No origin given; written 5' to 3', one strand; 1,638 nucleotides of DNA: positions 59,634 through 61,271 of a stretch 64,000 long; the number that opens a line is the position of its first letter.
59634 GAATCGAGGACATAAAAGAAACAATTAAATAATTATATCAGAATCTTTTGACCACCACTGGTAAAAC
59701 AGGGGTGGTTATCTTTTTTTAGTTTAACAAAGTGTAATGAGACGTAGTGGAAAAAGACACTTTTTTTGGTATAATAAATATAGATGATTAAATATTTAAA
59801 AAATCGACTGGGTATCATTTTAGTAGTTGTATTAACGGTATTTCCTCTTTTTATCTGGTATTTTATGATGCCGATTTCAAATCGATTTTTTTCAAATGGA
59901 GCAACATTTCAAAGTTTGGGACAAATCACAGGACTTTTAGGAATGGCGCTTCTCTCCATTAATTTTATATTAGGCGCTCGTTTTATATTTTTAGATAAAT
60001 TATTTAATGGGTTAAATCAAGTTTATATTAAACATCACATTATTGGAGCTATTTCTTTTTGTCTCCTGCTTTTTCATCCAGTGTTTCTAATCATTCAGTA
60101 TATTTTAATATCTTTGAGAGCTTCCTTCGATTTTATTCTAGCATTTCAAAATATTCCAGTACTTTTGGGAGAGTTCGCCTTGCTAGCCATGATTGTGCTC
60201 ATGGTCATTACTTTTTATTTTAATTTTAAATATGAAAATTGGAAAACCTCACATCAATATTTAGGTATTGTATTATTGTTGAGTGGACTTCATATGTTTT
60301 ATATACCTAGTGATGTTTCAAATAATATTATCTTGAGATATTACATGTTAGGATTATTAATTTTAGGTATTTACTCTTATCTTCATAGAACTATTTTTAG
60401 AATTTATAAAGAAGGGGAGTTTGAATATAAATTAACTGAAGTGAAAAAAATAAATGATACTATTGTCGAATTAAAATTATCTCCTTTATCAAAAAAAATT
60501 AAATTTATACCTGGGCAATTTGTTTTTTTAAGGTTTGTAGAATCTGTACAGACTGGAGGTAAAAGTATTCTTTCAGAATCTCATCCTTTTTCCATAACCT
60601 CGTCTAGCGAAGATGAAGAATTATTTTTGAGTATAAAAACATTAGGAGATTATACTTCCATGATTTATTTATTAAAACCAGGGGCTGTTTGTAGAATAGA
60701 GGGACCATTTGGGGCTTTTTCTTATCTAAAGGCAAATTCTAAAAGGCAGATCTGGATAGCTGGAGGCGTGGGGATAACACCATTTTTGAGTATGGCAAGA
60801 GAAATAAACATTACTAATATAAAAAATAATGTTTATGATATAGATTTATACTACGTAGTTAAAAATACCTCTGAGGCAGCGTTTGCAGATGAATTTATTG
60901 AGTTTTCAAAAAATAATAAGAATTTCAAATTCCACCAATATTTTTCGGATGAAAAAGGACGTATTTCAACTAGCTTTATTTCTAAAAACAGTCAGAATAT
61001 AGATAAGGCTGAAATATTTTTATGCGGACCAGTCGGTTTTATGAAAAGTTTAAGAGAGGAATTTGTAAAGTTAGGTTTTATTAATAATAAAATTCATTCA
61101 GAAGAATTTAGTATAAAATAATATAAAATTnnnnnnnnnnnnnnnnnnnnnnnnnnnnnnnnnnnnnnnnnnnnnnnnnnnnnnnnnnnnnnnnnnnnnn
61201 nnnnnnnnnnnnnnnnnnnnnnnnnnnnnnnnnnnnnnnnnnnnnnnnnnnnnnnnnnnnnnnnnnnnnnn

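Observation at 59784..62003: NOX-like flavocytochrome next to a secreted tandem cytochrome-b5 protein: a possible outward transmembrane electron-transfer pair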

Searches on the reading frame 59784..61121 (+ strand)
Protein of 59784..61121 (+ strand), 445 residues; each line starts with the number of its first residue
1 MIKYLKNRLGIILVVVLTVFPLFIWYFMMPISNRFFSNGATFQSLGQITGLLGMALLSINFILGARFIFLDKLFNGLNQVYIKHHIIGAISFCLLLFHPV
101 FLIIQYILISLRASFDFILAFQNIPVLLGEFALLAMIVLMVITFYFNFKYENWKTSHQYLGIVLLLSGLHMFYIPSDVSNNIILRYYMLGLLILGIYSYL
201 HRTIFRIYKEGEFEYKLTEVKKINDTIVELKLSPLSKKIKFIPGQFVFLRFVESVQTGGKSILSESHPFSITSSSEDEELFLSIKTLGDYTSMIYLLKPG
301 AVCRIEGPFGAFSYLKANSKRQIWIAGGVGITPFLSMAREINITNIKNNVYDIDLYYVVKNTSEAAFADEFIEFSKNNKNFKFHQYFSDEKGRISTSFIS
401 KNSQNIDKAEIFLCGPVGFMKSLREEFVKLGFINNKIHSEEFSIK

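Call 3: search_protein_families(library=pfam, proteins=[window:59784-61121:+], max_evalue=0.01)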
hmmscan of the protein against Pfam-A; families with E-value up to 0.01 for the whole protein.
window:59784-61121:+ (445 aa): 6 families
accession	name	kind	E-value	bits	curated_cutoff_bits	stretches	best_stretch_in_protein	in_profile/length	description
PF08022.18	FAD_binding_8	-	2.7e-12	47.2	22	1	214-294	3-78/109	FAD-binding domain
PF01794.25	Ferric_reduct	-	5.6e-12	46.2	28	1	49-166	1-119/121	Ferric reductase like transmembrane component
PF00175.26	NAD_binding_1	-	5.8e-11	43.4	22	1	325-424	2-108/109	Oxidoreductase NAD-binding domain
PF08030.17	NAD_binding_6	-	3.5e-09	37.3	22.2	1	325-404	7-94/156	Ferric reductase NAD binding domain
PF00970.30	FAD_binding_6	-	2.7e-06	28.1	21.1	1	216-314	3-99/99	Oxidoreductase FAD-binding domain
PF01127.27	Sdh_cyt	-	0.0093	16.5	25.8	1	13-96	32-120/122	Succinate dehydrogenase/Fumarate reductase transmembrane subunit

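Call 4: search_protein_families(library=ncbifam, proteins=[window:59784-61121:+], max_evalue=0.01)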
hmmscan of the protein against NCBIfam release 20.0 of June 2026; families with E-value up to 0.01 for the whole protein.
window:59784-61121:+ (445 aa): 20 families
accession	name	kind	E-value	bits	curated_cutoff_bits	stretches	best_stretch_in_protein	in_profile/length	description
NF040810.1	BenC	equivalog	1.4e-25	90.2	430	1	211-443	103-331/333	benzoate 1,2-dioxygenase electron transfer component BenC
NF009805.0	PRK13289.1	equivalog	1e-21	77.4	432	1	215-442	157-392/399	NO-inducible flavohemoprotein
NF045803.1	MethMoxFADbindMmoC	equivalog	5.1e-17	61.6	500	1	201-442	95-340/343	aromatic/alkene monooxygenase hydroxylase FAD-binding subunit MmoC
NF006220.0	PRK08345.1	subfamily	5.1e-16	58.8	395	1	217-436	21-245/294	cytochrome-c3 hydrogenase subunit gamma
NF008822.0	PRK11872.1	equivalog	3.1e-15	56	402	1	213-443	107-336/341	anthranilate 1,2-dioxygenase electron transfer component AntC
TIGR02160.1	PA_CoA_Oxy5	hypoth_equivalog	6.5e-15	54.8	420.8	1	216-444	5-243/352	1,2-phenylacetyl-CoA epoxidase subunit PaaE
NF007964.0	PRK10684.1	equivalog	6.6e-15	54.9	383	1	297-443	89-238/333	NADH oxidoreductase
NF058606.1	GlBtMonoRdsGbcB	equivalog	3.5e-14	52.5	500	1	241-443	43-248/362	glycine betaine monooxygenase reductase subunit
NF005963.0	PRK08051.1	equivalog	9.3e-14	51.3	230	1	215-442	6-230/233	NAD(P)H-flavin reductase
TIGR01941.1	nqrF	equivalog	2.2e-13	49.9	295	1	287-431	239-392/405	NADH:ubiquinone reductase (Na(+)-transporting) subunit F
NF052252.1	flav_redu_LuxG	exception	9.5e-13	47.9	340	1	216-429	4-215/232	flavin mononucleotide reductase LuxG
NF000798.0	PRK00054.1-3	equivalog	1.1e-12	48.1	219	1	212-423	5-190/244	dihydroorotate dehydrogenase electron transfer subunit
NF000796.0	PRK00054.1-1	equivalog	1.8e-12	47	224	1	218-425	6-187/254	dihydroorotate dehydrogenase electron transfer subunit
NF040830.1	sulfhyd_ShyC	equivalog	5.7e-11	42.1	600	1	234-389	32-175/288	NAD(P)-dependent hydrogenase/sulfhydrogenase 2 subunit gamma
TIGR02911.1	sulfite_red_B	equivalog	1.8e-10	40.4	288.6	1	267-438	47-220/261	anaerobic sulfite reductase subunit AsrB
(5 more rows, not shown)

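Call 5: find_homologous_proteins(query=window:59784-61121:+)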
Query window:59784-61121:+ (445 aa): 797 proteins with E <= 0.001 among 8000 candidates; the best 120 are listed.
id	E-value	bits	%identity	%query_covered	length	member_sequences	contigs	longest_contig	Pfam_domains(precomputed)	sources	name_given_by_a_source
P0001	6.7e-270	913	100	94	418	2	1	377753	PF01794.26,PF08022.19,PF00175.27,PF08030.18,PF00970.31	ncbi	ncbi:MAG: ferric reductase-like transmembrane domain-containing protein [Candidatus Paceibacterota b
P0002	1.6e-219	747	75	100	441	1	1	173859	PF01794.26,PF08022.19,PF00175.27,PF08030.18,PF00970.31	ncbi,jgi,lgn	ncbi:MAG: ferric reductase-like transmembrane domain-containing protein [Candidatus Paceibacterota b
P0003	3.2e-214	730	74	100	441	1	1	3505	PF01794.26,PF08022.19,PF00175.27,PF08030.18,PF00970.31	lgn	-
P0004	9.1e-213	725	73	100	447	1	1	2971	PF01794.26,PF08022.19,PF00175.27,PF08030.18,PF00970.31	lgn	-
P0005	4.6e-211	719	72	100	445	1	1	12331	PF01794.26,PF08022.19,PF00175.27,PF08030.18,PF00970.31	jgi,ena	-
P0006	5.5e-198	676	70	100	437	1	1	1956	PF01794.26,PF08022.19,PF00175.27,PF08030.18,PF00970.31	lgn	-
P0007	6.9e-195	666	67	100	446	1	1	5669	PF01794.26,PF08022.19,PF00175.27,PF08030.18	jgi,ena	-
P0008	9.3e-194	662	68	100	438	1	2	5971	PF01794.26,PF08022.19,PF00175.27,PF08030.18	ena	-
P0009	7.1e-192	656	67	100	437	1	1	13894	PF01794.26,PF08022.19,PF00175.27,PF08030.18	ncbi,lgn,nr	ncbi:MAG: ferric reductase-like transmembrane domain-containing protein [Candidatus Zambryskibacteri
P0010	2.4e-189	648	66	100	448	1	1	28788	PF01794.26,PF08022.19,PF00175.27,PF08030.18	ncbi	ncbi:MAG: ferric reductase-like transmembrane domain-containing protein [Candidatus Zambryskibacteri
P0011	3.4e-189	647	67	100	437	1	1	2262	PF01794.26,PF08022.19,PF00175.27,PF08030.18,PF00970.31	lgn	-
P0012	1.1e-188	646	64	100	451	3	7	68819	PF01794.26,PF08022.19,PF00175.27,PF08030.18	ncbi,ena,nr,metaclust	ncbi:MAG: hypothetical protein A2644_04050 [Candidatus Zambryskibacteria bacterium RIFCSPHIGHO2_01_F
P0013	7.1e-188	643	66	100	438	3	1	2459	PF01794.26,PF08022.19,PF00175.27,PF08030.18,PF00970.31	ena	-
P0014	1.3e-187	642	67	100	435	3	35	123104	PF01794.26,PF08022.19,PF00175.27,PF08030.18,PF00970.31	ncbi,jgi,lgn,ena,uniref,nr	ncbi:MAG: hypothetical protein UR90_C0018G0013 [Parcubacteria group bacterium GW2011_GWC1_35_8]|unir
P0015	4.2e-187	640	65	100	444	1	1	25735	PF01794.26,PF08022.19,PF00175.27,PF08030.18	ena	-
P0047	4.1e-168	578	60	100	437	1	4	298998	PF01794.26,PF08022.19,PF00175.27,PF08030.18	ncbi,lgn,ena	ncbi:MAG: ferric reductase-like transmembrane domain-containing protein [Patescibacteria group bacte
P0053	2.1e-139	483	50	95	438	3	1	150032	PF01794.26,PF08022.19,PF00175.27,PF00970.31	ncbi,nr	ncbi:ferric reductase-like transmembrane domain-containing protein [Candidatus Kaiserbacteria bacter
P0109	5.0e-108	380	41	99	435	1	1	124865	PF01794.26,PF08022.19,PF00175.27,PF00970.31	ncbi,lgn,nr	ncbi:MAG: ferric reductase [Parcubacteria group bacterium]|nr:MAG: ferric reductase [Parcubacteria g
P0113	5.8e-108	380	43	99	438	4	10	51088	PF01794.26,PF08022.19,PF00175.27,PF08030.18,PF00970.31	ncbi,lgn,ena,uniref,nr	ncbi:hypothetical protein A2996_00975 [Candidatus Campbellbacteria bacterium RIFCSPLOWO2_01_FULL_34_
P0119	1.9e-107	378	43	100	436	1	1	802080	PF01794.26,PF08022.19,PF00175.27,PF00970.31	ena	-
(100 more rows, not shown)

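Call 8: find_encoding_contigs(protein=P0002, flank=5000, max_places=2)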
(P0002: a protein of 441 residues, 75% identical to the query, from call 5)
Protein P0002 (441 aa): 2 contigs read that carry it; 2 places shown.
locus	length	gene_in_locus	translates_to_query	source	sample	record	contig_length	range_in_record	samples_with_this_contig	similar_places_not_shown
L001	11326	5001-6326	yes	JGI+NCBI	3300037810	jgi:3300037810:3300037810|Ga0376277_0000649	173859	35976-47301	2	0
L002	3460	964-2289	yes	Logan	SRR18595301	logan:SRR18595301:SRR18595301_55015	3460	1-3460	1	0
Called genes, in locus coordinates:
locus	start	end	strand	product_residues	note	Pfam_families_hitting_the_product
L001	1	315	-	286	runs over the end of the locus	PF02481:DNA_processg_A, PF17782:WHD_DprA (faint)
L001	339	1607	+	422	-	PF02403:Seryl_tRNA_N, PF00587:tRNA-synt_2b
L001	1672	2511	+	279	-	-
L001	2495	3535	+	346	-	PF01207:Dus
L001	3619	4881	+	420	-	PF17762:HTH_ParB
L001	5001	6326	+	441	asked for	PF01794:Ferric_reduct, PF00970:FAD_binding_6, PF08022:FAD_binding_8, PF00175:NAD_binding_1, PF08030:NAD_binding_6 (weak)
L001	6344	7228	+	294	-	PF00173:Cyt-b5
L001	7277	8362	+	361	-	PF05496:RuvB_N, PF13177:DNA_pol3_delta2, PF00004:AAA, PF13177:DNA_pol3_delta2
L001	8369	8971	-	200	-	PF09997:DUF2238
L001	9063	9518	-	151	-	-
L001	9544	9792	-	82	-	-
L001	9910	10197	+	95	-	PF01641:SelR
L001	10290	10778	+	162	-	PF01625:PMSR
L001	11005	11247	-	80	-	PF01541:GIY-YIG, PF10544:T5orf172 (weak)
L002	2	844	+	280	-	?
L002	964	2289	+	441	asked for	PF01794:Ferric_reduct, PF00970:FAD_binding_6, PF08022:FAD_binding_8, PF00175:NAD_binding_1, PF08030:NAD_binding_6 (weak)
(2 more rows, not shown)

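Call 9: find_encoding_contigs(protein=P0047, flank=5000, max_places=2)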
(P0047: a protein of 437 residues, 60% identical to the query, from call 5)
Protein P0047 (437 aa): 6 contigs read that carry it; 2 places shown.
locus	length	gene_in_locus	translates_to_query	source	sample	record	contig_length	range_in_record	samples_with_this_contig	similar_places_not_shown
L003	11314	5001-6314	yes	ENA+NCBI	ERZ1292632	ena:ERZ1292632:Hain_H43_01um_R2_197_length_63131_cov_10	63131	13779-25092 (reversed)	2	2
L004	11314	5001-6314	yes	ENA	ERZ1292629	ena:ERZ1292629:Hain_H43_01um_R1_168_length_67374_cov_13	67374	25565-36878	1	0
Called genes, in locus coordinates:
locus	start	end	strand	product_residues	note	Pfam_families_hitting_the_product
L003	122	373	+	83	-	-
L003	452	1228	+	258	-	-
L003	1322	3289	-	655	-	PF01471:PG_binding_1 (weak)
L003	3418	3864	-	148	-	-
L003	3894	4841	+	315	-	PF00413:Peptidase_M10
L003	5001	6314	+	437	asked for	PF01794:Ferric_reduct, PF08022:FAD_binding_8, PF08030:NAD_binding_6 (weak), PF00175:NAD_binding_1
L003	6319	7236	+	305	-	PF00173:Cyt-b5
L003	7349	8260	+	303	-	PF16326:ABC_tran_CTD (weak), PF03462:PCRF, PF00472:RF-1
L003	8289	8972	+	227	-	PF00005:ABC_tran, PF13304:AAA_21 (weak)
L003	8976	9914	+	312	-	PF18075:FtsX_ECD, PF02687:FtsX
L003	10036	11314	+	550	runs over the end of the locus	PF06418:CTP_synth_N, PF00117:GATase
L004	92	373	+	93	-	-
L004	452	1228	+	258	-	-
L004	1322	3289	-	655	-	PF01471:PG_binding_1 (weak)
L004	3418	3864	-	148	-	-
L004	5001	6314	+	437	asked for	PF01794:Ferric_reduct, PF08022:FAD_binding_8, PF08030:NAD_binding_6 (weak), PF00175:NAD_binding_1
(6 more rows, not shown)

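Call 10: find_encoding_contigs(protein=P0053, flank=5000, max_places=2)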
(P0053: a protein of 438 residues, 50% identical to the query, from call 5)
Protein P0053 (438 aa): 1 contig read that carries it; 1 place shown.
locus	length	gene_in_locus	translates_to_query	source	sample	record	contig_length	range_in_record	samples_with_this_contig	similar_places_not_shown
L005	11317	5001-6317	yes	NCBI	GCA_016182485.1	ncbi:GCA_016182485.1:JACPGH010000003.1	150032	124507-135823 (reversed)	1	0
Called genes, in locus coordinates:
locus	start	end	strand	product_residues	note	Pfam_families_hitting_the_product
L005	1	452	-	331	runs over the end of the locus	PF00274:Glycolytic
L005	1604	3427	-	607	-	PF00004:AAA, PF17862:AAA_lid_3, PF01434:Peptidase_M41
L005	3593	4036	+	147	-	PF01668:SmpB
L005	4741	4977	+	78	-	PF01541:GIY-YIG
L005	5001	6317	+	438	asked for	PF01794:Ferric_reduct, PF00970:FAD_binding_6 (weak), PF08022:FAD_binding_8, PF00175:NAD_binding_1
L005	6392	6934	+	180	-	-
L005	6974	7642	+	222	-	PF02245:Pur_DNA_glyco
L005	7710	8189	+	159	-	PF00215:OMPdecase (faint)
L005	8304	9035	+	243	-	PF00156:Pribosyltran (weak)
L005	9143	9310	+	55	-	-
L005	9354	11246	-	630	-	PF00009:GTP_EFTU, PF22042:EF-G_D2 (weak), PF03144:GTP_EFTU_D2, PF00679:EFG_C (weak), PF21018:BipA_C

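Call 11: find_encoding_contigs(protein=P0119, flank=5000, max_places=2)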
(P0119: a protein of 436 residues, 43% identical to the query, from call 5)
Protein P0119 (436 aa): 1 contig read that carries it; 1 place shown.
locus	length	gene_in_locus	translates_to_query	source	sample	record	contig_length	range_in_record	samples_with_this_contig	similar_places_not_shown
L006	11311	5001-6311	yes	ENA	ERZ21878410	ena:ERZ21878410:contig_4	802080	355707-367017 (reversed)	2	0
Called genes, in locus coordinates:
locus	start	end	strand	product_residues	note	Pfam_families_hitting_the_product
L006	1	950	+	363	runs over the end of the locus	PF00145:DNA_methylase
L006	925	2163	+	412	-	PF00145:DNA_methylase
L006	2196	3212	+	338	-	PF13391:HNH_2 (weak)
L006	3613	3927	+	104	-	PF10967:DUF2769 (weak)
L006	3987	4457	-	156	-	-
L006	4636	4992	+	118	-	PF02675:AdoMet_dc (weak)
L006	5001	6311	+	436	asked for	PF01794:Ferric_reduct, PF00970:FAD_binding_6 (weak), PF08022:FAD_binding_8, PF00175:NAD_binding_1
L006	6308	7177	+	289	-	PF00173:Cyt-b5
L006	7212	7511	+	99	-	-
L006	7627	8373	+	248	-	PF13529:Peptidase_C39_2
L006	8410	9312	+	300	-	PF01641:SelR, PF01625:PMSR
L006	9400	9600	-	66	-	-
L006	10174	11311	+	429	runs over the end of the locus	PF01566:Nramp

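Call 12: find_encoding_contigs(protein=P0109, flank=5000, max_places=2)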
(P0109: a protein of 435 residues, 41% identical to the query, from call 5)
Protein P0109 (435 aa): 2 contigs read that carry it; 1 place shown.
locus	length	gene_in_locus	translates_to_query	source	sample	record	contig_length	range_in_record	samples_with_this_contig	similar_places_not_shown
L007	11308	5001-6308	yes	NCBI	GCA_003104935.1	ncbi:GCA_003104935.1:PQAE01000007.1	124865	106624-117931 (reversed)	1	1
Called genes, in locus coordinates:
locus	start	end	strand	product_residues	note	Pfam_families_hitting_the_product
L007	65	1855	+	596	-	PF00364:Biotin_lipoyl (faint), PF25917:BSH_RND, PF25973:BSH_CzcB (faint), PF25954:Beta-barrel_RND_2 (weak), PF25990:Beta-barrel_YknX, PF25989:YknX_C (faint)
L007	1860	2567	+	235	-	PF00005:ABC_tran, PF02463:SMC_N (faint)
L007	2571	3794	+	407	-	PF12704:MacB_PCD, PF02687:FtsX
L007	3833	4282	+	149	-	-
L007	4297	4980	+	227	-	PF01551:Peptidase_M23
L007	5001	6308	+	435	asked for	PF01794:Ferric_reduct, PF08022:FAD_binding_8, PF00970:FAD_binding_6 (weak), PF00175:NAD_binding_1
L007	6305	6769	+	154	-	PF00173:Cyt-b5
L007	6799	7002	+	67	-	-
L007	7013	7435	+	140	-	PF01741:MscL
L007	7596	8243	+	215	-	PF10648:Gmad2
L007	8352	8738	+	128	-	-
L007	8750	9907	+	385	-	-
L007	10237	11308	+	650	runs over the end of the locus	-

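Call 13: find_encoding_contigs(protein=P0113, flank=5000, max_places=3)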
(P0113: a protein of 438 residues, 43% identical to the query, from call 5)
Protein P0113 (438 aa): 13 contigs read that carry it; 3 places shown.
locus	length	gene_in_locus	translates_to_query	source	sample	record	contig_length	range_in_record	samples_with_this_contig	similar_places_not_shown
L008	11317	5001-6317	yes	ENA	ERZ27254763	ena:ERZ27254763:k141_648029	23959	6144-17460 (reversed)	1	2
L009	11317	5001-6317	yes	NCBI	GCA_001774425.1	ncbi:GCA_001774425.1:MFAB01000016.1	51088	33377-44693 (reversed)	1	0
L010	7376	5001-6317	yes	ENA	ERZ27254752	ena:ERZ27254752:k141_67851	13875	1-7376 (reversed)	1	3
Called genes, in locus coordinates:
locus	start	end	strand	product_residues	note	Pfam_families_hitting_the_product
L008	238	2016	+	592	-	PF00009:GTP_EFTU, PF01926:MMR_HSR1 (weak), PF22042:EF-G_D2, PF03144:GTP_EFTU_D2, PF00679:EFG_C, PF21018:BipA_C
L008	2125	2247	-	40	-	-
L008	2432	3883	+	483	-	PF00005:ABC_tran, PF00931:NB-ARC (faint), PF02463:SMC_N (faint), PF03193:RsgA_GTPase (faint), PF06414:Zeta_toxin (faint), PF13175:AAA_15 (faint), PF00005:ABC_tran, PF13304:AAA_21 (weak), +8 more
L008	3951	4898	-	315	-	PF01699:Na_Ca_ex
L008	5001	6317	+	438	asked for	PF01794:Ferric_reduct, PF00970:FAD_binding_6 (weak), PF08022:FAD_binding_8, PF08030:NAD_binding_6, PF00175:NAD_binding_1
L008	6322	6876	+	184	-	PF00173:Cyt-b5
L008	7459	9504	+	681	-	PF04851:ResIII, PF17757:UvrB_inter, PF27431:UvrB_3rd, PF00271:Helicase_C, PF12344:UvrB, PF02151:UVR (weak)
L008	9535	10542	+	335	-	PF13310:Virulence_RhuM, PF02661:Fic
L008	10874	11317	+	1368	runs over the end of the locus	PF18501:REC1, PF22222:Cpf1_PI-like, PF18516:RuvC_1, PF18510:NUC (weak)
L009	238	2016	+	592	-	PF00009:GTP_EFTU, PF01926:MMR_HSR1 (weak), PF22042:EF-G_D2, PF03144:GTP_EFTU_D2, PF00679:EFG_C, PF21018:BipA_C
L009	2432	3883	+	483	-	PF00005:ABC_tran, PF00931:NB-ARC (faint), PF02463:SMC_N (faint), PF03193:RsgA_GTPase (faint), PF06414:Zeta_toxin (faint), PF13175:AAA_15 (faint), PF00005:ABC_tran, PF13304:AAA_21 (weak), +8 more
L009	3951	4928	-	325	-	PF01699:Na_Ca_ex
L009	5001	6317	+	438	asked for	PF01794:Ferric_reduct, PF00970:FAD_binding_6 (weak), PF08022:FAD_binding_8, PF08030:NAD_binding_6, PF00175:NAD_binding_1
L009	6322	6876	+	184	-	PF00173:Cyt-b5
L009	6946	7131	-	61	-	-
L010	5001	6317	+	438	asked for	PF01794:Ferric_reduct, PF00970:FAD_binding_6 (weak), PF08022:FAD_binding_8, PF08030:NAD_binding_6, PF00175:NAD_binding_1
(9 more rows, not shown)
